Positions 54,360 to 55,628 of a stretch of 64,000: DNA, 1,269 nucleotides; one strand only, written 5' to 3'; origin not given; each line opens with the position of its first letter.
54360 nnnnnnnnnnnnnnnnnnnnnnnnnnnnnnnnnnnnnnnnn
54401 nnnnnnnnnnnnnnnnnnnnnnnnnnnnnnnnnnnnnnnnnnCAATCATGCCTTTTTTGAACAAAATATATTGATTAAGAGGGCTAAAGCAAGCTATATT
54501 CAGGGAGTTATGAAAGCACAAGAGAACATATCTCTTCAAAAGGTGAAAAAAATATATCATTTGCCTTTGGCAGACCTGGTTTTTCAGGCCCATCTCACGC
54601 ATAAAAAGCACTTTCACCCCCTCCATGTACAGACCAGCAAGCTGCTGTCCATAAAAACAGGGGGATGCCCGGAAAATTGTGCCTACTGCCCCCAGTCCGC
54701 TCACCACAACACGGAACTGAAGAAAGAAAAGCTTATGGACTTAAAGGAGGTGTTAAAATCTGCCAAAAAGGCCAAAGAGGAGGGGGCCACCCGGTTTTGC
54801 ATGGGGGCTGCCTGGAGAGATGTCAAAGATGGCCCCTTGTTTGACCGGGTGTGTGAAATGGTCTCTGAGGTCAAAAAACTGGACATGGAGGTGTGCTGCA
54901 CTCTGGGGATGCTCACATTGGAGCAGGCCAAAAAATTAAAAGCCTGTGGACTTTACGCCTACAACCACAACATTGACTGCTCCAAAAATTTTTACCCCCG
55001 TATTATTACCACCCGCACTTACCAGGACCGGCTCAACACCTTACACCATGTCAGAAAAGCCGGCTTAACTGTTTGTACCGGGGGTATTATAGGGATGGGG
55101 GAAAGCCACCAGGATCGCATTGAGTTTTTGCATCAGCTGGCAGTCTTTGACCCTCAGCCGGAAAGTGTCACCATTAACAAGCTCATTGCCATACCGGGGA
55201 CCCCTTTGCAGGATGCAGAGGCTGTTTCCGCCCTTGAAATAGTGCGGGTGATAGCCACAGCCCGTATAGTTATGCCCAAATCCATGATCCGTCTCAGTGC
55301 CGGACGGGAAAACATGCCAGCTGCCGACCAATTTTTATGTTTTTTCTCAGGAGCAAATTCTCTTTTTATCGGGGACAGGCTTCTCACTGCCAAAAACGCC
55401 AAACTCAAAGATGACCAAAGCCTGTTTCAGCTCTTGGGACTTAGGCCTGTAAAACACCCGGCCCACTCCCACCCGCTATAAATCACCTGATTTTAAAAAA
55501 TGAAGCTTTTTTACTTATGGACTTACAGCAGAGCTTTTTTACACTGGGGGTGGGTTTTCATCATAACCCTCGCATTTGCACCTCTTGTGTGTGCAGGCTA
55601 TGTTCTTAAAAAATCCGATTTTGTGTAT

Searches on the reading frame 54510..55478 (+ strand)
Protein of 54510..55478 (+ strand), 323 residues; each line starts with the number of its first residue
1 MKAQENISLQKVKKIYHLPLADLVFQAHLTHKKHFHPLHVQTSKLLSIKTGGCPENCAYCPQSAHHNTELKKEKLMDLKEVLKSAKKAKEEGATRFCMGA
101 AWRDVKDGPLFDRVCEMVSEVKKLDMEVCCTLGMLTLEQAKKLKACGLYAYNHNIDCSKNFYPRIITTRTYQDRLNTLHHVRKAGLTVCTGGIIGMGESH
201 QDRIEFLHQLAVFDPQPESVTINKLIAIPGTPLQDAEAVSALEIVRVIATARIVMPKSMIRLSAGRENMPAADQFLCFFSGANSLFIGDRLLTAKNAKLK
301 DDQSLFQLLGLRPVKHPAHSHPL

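Call 51: find_homologous_proteins(query=window:54510-55478:+, max_evalue=1e-50)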
Query window:54510-55478:+ (323 aa): 7999 proteins with E <= 1e-50 among 8000 candidates; the best 120 are listed.
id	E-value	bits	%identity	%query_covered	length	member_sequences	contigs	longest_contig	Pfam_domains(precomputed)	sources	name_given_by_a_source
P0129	3.6e-217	738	100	100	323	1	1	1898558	PF04055.28,PF06968.19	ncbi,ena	-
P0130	2.4e-185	633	85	100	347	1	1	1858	PF04055.28,PF06968.19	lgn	-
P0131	6.9e-153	527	71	96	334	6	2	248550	PF04055.28,PF06968.19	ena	-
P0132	1.2e-151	523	73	95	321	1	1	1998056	PF04055.28,PF06968.19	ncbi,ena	-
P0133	1.7e-150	519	71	95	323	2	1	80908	PF04055.28,PF06968.19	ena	-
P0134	1.6e-149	516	68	99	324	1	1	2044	PF04055.28,PF06968.19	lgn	-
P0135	2.0e-149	515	71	94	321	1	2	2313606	PF04055.28,PF06968.19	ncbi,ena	-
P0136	3.1e-149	515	70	95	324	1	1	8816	PF04055.28,PF06968.19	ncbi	-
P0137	3.1e-149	515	70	95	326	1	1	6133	PF04055.28,PF06968.19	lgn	-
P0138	1.9e-148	512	72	94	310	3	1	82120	PF04055.28,PF06968.19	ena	-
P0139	3.3e-148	511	68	98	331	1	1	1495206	PF04055.28,PF06968.19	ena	-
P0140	3.7e-148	511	70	96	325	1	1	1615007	PF04055.28,PF06968.19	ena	-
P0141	4.0e-148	511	71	94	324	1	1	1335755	PF04055.28,PF06968.19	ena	-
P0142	7.0e-148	510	69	96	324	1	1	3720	PF04055.28,PF06968.19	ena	-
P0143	1.4e-147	509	70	95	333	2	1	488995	PF04055.28,PF06968.19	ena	-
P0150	5.8e-146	504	72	95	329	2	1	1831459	PF04055.28,PF06968.19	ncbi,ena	-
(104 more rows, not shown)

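Call 52: search_protein_families(library=pfam, proteins=[window:54510-55478:+], max_evalue=0.0001)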
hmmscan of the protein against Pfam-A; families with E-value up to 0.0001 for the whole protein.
window:54510-55478:+ (323 aa): 2 families
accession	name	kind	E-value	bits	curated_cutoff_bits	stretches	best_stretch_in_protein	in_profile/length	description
PF06968.18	BATS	-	3.9e-25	88.3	22.2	1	222-311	2-87/88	Biotin and Thiamin Synthesis associated domain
PF04055.27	Radical_SAM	-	5.4e-21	75.9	29.5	1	48-209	2-165/166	Radical SAM superfamily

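Call 53: find_encoding_contigs(protein=P0132, flank=5000, max_places=1)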
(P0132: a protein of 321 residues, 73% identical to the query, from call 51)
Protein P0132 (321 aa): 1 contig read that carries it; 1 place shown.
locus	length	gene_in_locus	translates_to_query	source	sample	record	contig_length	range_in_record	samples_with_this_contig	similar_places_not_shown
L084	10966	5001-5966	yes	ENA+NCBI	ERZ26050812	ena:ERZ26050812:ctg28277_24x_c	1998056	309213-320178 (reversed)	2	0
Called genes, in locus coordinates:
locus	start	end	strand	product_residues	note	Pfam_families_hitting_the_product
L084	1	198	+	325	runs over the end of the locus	-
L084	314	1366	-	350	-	PF01264:Chorismate_synt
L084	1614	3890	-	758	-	PF08501:Shikimate_dh_N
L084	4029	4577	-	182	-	-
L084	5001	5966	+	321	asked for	PF04055:Radical_SAM, PF06968:BATS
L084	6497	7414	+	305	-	PF00005:ABC_tran, PF13304:AAA_21 (weak)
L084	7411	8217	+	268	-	PF01061:ABC2_membrane, PF12698:ABC2_membrane_3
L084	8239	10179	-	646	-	PF14238:DUF4340 (weak)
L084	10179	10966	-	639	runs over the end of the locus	PF02784:Orn_Arg_deC_N, PF17810:Arg_decarb_HB, PF17944:Arg_decarbox_C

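Call 54: find_encoding_contigs(protein=P0135, flank=5000, max_places=1)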
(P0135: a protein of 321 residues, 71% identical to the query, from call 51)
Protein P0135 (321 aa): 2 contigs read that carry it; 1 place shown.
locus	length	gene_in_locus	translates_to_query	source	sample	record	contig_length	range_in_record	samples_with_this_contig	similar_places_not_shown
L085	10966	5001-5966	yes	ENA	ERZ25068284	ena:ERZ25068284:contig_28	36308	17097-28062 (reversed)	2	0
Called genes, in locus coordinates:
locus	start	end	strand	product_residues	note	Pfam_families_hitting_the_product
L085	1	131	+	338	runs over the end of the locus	-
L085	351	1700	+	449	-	PF05221:AdoHcyase, PF00670:AdoHcyase_NAD, PF02826:2-Hacid_dh_C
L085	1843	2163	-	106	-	-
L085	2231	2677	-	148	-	-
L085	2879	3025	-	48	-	-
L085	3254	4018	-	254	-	-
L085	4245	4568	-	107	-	PF02033:RBFA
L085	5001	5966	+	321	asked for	PF04055:Radical_SAM, PF06968:BATS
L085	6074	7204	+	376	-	PF00155:Aminotran_1_2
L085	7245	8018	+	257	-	PF13500:AAA_26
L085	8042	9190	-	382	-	PF03372:Exo_endo_phos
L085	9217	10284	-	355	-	-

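Call 55: find_encoding_contigs(protein=P0150, flank=5000, max_places=1)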
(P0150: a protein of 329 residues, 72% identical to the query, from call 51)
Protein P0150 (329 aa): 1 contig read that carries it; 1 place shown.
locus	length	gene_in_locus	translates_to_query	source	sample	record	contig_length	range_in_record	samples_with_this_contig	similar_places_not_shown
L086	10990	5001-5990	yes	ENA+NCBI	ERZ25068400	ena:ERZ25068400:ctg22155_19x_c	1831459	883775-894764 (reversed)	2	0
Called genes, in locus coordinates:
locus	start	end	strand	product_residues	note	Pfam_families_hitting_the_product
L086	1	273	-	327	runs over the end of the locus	-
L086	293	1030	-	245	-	-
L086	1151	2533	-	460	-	PF00483:NTP_transferase, PF01128:IspD, PF12804:NTP_transf_3, PF25084:LbH_EIF2B, PF25087:GMPPB_C, PF00132:Hexapep (weak)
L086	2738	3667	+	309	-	PF00989:PAS, PF13426:PAS_9, PF00512:HisKA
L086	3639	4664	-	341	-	PF01745:IPT (weak), PF01715:IPPT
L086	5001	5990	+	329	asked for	PF04055:Radical_SAM, PF06968:BATS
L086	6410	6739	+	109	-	PF02021:UPF0102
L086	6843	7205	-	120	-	PF01245:Ribosomal_L19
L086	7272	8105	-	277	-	PF01746:tRNA_m1G_MT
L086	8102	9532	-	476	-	PF01235:Na_Ala_symp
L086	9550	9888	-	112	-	PF27605:ODF2_C (weak)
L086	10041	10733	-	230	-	PF21948:LplA-B_cat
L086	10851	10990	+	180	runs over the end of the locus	-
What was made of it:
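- Tried and rejected: I attempted an empty-site test of the islet idea through bioB homologues (calls 51, 53-55).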
